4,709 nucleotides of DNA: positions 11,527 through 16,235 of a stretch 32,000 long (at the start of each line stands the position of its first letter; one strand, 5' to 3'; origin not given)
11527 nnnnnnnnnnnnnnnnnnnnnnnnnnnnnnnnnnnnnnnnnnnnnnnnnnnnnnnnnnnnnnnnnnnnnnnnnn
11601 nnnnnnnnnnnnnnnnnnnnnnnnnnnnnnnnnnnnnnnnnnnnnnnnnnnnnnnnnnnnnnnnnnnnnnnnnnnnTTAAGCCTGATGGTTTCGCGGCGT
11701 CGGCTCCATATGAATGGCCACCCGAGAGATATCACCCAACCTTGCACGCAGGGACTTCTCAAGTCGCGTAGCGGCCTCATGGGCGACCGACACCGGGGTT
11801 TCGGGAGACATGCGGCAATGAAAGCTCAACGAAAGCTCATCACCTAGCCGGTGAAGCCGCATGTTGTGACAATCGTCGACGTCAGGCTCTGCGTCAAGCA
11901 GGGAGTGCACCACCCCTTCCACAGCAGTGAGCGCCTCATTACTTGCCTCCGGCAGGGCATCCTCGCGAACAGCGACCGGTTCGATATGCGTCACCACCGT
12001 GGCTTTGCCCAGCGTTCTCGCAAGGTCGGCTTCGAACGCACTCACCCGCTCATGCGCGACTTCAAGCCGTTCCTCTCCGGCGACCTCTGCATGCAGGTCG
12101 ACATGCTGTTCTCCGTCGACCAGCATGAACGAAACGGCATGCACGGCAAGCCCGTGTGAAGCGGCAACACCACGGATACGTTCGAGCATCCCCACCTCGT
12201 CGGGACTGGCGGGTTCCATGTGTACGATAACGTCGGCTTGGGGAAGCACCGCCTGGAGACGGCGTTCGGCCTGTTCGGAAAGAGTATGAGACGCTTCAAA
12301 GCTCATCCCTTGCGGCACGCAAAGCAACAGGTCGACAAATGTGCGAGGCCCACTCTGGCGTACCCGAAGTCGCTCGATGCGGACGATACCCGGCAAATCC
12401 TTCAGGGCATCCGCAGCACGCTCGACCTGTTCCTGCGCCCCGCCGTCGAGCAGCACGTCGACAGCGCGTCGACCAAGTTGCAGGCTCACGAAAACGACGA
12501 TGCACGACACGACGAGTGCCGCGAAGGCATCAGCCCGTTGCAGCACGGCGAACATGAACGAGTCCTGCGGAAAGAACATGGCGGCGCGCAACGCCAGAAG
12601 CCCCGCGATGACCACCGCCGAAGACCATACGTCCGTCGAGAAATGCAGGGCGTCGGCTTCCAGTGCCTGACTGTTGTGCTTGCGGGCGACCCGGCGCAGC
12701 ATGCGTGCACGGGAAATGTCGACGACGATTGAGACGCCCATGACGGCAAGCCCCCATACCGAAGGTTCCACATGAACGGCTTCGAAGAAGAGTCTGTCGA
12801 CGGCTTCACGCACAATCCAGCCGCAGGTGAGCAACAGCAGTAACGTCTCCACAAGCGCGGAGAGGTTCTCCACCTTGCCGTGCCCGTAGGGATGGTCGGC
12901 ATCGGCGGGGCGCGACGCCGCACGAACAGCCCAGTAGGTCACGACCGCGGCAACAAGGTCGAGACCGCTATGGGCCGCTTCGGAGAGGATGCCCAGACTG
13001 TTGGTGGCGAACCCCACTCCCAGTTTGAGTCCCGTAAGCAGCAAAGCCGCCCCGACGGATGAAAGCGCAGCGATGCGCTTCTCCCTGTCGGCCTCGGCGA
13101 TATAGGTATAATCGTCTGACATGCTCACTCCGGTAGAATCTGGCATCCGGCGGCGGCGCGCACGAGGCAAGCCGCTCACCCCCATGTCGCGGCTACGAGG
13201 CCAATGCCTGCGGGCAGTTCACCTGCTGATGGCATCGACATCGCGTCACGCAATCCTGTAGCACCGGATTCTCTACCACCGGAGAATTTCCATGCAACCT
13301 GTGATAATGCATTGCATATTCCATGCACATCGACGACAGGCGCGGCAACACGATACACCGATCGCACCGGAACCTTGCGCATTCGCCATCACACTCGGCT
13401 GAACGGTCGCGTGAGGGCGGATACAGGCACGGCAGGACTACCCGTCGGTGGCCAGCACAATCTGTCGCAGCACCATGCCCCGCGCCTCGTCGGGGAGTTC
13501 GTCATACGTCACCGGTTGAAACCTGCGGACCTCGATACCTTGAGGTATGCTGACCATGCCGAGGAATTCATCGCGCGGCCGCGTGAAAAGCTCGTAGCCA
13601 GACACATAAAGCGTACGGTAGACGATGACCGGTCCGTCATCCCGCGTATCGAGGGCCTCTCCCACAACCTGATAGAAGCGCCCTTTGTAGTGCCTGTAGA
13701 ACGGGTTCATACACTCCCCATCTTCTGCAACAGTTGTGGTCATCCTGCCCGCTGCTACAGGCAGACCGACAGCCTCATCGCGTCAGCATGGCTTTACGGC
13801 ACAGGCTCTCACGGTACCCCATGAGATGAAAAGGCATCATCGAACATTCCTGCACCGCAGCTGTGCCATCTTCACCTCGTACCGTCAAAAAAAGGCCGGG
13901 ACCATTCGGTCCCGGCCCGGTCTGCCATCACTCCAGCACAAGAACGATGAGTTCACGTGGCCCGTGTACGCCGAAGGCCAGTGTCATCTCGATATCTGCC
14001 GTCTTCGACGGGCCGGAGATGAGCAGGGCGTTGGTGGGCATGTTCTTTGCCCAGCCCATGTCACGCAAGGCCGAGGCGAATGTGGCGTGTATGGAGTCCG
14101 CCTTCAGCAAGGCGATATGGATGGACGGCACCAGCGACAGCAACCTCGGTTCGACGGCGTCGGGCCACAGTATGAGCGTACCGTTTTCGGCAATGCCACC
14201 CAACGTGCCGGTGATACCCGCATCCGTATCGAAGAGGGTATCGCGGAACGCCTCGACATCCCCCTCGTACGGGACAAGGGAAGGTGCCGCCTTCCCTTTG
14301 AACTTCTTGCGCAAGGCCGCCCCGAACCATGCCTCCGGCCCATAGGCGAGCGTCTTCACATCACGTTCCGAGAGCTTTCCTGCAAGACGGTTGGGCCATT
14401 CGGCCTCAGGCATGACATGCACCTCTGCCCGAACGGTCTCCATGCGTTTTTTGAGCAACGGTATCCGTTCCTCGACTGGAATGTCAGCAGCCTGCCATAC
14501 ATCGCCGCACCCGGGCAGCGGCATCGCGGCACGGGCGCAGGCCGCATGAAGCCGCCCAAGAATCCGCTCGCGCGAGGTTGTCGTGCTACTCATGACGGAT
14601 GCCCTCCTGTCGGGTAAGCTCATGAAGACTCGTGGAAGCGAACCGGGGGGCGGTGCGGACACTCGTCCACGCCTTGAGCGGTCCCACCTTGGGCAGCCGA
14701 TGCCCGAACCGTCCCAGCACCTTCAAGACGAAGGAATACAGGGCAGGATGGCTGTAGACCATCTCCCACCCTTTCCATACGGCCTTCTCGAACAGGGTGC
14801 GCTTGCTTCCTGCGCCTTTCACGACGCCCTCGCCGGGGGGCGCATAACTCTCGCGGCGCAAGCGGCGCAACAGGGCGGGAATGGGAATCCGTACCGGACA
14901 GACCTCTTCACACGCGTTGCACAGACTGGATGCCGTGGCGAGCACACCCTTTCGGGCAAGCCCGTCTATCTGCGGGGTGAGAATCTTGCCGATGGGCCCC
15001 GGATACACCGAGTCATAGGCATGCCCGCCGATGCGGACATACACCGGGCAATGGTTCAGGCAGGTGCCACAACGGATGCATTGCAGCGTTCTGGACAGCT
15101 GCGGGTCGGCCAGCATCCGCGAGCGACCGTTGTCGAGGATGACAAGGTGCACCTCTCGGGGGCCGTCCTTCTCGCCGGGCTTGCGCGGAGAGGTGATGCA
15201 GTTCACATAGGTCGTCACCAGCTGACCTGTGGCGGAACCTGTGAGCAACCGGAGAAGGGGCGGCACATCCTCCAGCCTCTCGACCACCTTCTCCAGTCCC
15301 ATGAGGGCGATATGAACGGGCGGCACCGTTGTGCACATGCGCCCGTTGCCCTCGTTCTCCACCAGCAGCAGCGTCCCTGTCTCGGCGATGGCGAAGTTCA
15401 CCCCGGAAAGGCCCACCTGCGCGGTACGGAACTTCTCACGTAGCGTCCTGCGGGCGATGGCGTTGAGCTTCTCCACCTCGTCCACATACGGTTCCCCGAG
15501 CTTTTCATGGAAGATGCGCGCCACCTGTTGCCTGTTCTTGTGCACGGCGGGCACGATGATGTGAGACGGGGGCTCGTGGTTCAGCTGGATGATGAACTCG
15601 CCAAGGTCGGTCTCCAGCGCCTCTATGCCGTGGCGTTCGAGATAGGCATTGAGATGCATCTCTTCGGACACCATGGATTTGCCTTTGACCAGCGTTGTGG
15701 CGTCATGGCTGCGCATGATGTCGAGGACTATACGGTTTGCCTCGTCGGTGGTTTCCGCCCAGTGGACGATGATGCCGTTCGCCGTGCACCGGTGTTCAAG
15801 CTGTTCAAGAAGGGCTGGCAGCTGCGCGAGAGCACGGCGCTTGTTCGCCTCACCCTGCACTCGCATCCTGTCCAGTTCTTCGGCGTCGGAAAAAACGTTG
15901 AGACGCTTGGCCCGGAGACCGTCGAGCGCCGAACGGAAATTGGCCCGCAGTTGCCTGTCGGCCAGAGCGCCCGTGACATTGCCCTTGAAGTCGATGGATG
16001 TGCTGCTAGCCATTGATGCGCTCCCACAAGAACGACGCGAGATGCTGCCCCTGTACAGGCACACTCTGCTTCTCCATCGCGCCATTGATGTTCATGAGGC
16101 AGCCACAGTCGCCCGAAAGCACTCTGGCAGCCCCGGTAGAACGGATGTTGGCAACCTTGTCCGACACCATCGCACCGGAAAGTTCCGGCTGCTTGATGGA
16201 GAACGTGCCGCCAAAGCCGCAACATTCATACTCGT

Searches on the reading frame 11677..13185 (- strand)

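Call 10: search_protein_families(library=pfam, proteins=[window:11677-13185:-], max_evalue=0.00001)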
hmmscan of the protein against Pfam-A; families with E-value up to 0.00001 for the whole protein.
window:11677-13185:- (502 aa): 2 families
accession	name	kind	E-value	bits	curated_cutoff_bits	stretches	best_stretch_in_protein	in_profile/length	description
PF01545.26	Cation_efflux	-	3.2e-43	148.2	26.6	1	43-246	4-198/198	Cation efflux family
PF16916.11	ZT_dimer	-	1.4e-39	134.4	26.7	2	252-325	4-77/78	Dimerisation domain of Zinc Transporter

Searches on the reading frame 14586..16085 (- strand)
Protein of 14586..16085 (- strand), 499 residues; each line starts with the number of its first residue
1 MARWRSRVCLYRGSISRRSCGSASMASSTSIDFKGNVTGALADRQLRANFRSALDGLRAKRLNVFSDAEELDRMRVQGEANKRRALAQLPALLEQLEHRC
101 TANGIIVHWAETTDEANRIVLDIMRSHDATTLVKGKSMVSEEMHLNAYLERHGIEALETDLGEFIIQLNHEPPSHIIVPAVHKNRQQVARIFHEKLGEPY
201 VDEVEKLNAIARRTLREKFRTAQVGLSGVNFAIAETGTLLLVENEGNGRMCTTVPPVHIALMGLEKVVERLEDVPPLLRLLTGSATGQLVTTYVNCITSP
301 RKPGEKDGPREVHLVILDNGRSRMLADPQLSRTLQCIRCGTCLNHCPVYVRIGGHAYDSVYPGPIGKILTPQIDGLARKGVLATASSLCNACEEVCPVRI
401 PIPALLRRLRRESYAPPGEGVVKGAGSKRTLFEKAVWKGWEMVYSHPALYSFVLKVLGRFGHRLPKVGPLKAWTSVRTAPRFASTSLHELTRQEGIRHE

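Call 11: search_protein_families(library=pfam, proteins=[window:14586-16085:-], max_evalue=0.00001)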
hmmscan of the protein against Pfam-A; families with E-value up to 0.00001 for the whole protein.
window:14586-16085:- (499 aa): 5 families
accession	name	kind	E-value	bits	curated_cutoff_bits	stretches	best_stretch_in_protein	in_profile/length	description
PF02589.21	LUD_dom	-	8.2e-51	172.9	22.6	1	93-317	1-189/189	LUD domain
PF11870.13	LutB_C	-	3.8e-27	94.9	26.8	1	408-495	1-87/88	Lactate utilisation protein B, C-terminal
PF13183.11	Fer4_8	-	6.8e-11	43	27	1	334-400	3-68/68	4Fe-4S dicluster domain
PF13187.11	Fer4_9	-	1e-06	29.1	27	0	326-348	27-49/52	4Fe-4S dicluster domain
PF13237.11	Fer4_10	-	8.6e-06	26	25.5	0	335-348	8-21/53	4Fe-4S dicluster domain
